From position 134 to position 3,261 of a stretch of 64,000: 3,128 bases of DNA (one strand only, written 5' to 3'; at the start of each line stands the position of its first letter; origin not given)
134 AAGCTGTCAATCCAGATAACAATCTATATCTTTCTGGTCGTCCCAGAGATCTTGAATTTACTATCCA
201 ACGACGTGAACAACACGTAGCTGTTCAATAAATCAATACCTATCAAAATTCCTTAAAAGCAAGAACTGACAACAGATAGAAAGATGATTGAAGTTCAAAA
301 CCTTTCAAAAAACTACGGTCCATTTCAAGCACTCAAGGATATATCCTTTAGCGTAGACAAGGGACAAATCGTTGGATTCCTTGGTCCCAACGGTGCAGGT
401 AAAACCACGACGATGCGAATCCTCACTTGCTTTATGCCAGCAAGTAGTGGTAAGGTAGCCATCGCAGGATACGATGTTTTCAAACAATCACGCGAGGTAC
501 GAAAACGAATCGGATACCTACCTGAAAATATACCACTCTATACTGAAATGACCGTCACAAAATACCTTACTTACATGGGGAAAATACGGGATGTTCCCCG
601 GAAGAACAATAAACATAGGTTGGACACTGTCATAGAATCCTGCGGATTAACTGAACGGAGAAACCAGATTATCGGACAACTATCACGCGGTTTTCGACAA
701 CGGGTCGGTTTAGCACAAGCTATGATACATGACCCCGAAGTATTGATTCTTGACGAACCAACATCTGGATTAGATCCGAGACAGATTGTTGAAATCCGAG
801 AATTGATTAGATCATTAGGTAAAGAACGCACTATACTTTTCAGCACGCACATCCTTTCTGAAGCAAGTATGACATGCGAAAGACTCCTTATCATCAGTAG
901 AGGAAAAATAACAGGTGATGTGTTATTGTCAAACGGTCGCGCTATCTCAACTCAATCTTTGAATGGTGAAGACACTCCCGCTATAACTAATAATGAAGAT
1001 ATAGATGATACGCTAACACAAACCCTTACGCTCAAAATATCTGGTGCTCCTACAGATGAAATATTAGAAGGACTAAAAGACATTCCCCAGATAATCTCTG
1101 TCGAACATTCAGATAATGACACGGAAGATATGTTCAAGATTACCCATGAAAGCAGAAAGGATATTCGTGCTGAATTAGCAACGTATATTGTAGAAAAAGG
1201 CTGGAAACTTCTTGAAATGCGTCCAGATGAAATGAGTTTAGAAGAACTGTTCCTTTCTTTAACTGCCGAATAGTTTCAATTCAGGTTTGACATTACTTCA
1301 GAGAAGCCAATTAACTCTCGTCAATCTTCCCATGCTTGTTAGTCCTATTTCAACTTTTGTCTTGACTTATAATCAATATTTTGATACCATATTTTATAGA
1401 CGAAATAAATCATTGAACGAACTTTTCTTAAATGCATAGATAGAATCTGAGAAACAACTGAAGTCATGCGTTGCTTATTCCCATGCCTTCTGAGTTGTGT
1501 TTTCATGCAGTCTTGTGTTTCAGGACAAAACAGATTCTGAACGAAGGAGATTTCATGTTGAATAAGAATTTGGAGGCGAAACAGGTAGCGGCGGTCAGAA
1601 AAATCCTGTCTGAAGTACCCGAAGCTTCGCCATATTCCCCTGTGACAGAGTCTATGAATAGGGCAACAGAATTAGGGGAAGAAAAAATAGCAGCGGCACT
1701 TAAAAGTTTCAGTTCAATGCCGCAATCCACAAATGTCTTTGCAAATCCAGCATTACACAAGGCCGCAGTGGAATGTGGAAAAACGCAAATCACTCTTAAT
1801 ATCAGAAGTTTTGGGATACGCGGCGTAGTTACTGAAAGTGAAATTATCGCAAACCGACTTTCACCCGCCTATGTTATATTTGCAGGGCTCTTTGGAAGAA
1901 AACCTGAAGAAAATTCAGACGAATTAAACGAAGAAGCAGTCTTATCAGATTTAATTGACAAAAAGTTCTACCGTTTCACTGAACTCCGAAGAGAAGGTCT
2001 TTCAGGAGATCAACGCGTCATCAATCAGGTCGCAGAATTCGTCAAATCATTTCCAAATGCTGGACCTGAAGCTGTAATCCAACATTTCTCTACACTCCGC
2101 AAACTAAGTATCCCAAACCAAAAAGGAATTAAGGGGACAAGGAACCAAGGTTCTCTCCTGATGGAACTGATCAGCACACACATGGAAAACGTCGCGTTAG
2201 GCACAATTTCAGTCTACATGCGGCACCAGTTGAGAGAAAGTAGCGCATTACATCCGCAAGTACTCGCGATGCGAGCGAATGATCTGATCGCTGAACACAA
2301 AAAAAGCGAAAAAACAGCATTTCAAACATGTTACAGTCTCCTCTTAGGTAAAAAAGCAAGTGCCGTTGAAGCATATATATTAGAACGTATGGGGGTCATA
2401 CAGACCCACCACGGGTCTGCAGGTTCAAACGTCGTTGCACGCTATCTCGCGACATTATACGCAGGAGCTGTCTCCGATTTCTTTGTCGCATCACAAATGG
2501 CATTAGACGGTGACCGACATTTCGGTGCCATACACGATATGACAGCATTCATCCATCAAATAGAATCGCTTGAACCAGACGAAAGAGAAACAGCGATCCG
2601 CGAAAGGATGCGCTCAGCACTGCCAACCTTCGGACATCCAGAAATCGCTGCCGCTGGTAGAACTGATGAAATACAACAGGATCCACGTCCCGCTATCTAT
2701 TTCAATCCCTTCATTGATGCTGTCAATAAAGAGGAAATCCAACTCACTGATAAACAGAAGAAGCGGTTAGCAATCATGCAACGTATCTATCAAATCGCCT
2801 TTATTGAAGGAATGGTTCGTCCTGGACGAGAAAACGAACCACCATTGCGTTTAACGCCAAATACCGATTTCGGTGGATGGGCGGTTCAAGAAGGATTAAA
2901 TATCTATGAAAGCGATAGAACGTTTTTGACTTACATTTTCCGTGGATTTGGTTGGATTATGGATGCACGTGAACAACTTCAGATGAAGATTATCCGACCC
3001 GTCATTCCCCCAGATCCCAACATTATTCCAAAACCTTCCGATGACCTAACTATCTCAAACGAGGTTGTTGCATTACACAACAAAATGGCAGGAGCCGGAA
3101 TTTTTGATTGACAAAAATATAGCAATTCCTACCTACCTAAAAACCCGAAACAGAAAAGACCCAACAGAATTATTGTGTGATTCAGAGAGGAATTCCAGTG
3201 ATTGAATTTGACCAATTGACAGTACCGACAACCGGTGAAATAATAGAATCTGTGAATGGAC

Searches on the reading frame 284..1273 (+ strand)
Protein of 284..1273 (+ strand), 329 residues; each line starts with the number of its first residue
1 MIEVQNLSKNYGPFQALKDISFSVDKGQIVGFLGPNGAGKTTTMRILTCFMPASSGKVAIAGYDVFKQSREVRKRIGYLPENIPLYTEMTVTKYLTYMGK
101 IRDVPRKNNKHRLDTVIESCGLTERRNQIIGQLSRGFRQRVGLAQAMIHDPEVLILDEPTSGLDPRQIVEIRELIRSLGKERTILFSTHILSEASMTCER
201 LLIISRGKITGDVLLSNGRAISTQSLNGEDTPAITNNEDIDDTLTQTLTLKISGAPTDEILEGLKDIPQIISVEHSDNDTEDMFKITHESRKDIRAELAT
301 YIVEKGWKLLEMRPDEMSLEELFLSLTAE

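Call 42: search_protein_families(library=pfam, proteins=[window:284-1273:+], max_evalue=0.0001)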
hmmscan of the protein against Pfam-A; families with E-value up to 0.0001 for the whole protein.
window:284-1273:+ (329 aa): 2 families
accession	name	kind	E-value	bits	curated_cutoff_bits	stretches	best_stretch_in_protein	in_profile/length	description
PF00005.33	ABC_tran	-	9.1e-32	111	25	1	17-161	1-137/137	ABC transporter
PF13304.12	AAA_21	-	3.2e-14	54.1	27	1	97-190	201-299/304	AAA domain, putative AbiEii toxin, Type IV TA system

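Call 90: search_protein_families(library=padloc, alignment_id=A5, max_evalue=0.000001)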
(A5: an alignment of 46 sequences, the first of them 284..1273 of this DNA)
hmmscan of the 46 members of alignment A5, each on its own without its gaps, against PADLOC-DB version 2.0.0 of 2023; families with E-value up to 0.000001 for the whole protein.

A. member 1, window:284-1273:+ (329 aa): 4 families
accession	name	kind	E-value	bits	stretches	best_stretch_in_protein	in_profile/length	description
PDLC04135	mad3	-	4e-29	100.3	2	101-207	235-340/374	mads_3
PDLC02980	AriA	-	9.8e-12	43.4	1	125-189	230-298/304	-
PDLC04140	mad8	-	7.7e-10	36.8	1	15-190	15-233/314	mads_8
PDLC04175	HEC-01A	-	2e-07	28.4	0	148-189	264-307/363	-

B. families by the number of members that match (of 46 scanned): 174 families (the first 25 are shown)
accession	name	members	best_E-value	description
PDLC03038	MTase_I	2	2.2e-25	Type I methyltransferase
PDLC02919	HEAT-ARM_XIII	2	8.3e-22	-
PDLC03624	REase_MTase_IIG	2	5.5e-19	Type IIG restriction enzyme-methyltransferase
PDLC03019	MTase_I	2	1.7e-15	Type I methyltransferase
PDLC03032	MTase_I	2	9.8e-13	Type I methyltransferase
PDLC03646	MTase_III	1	6.6e-223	Type III methyltransferase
PDLC03049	REase_I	1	6.9e-189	Type I restriction enzyme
PDLC03025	MTase_I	1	1.9e-182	Type I methyltransferase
PDLC03021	MTase_I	1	8.5e-151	Type I methyltransferase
PDLC03654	REase_III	1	6.6e-150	Type III restriction enzyme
PDLC03026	MTase_I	1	1.8e-70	Type I methyltransferase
PDLC03638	MTase_III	1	3.2e-70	Type III methyltransferase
PDLC03036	MTase_I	1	3.5e-64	Type I methyltransferase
PDLC03634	MTase_III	1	9.9e-61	Type III methyltransferase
PDLC04134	mad2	1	2.5e-58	mads_2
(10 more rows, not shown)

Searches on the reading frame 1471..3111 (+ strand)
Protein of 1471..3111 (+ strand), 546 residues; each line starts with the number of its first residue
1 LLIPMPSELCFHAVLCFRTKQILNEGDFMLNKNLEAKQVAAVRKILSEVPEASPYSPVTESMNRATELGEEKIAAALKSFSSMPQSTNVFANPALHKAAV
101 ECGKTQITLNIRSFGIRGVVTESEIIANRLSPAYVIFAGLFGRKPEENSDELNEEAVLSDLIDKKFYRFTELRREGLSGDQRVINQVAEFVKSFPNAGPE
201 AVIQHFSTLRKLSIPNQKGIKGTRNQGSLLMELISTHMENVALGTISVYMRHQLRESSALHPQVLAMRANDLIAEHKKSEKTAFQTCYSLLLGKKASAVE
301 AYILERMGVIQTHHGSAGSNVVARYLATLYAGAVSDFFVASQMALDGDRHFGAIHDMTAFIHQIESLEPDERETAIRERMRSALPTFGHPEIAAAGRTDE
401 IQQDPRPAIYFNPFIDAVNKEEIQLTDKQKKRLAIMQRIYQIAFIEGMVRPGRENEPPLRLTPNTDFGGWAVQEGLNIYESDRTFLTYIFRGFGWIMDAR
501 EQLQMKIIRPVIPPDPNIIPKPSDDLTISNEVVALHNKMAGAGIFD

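Call 42: search_protein_families(library=pfam, proteins=[window:1471-3111:+], max_evalue=0.0001)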
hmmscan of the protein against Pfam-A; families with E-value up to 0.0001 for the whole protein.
window:1471-3111:+ (546 aa): 1 family
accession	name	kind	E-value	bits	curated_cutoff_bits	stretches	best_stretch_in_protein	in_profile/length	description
PF00285.26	Citrate_synt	-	8.4e-14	51.8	27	1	252-510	115-356/357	Citrate synthase, C-terminal domain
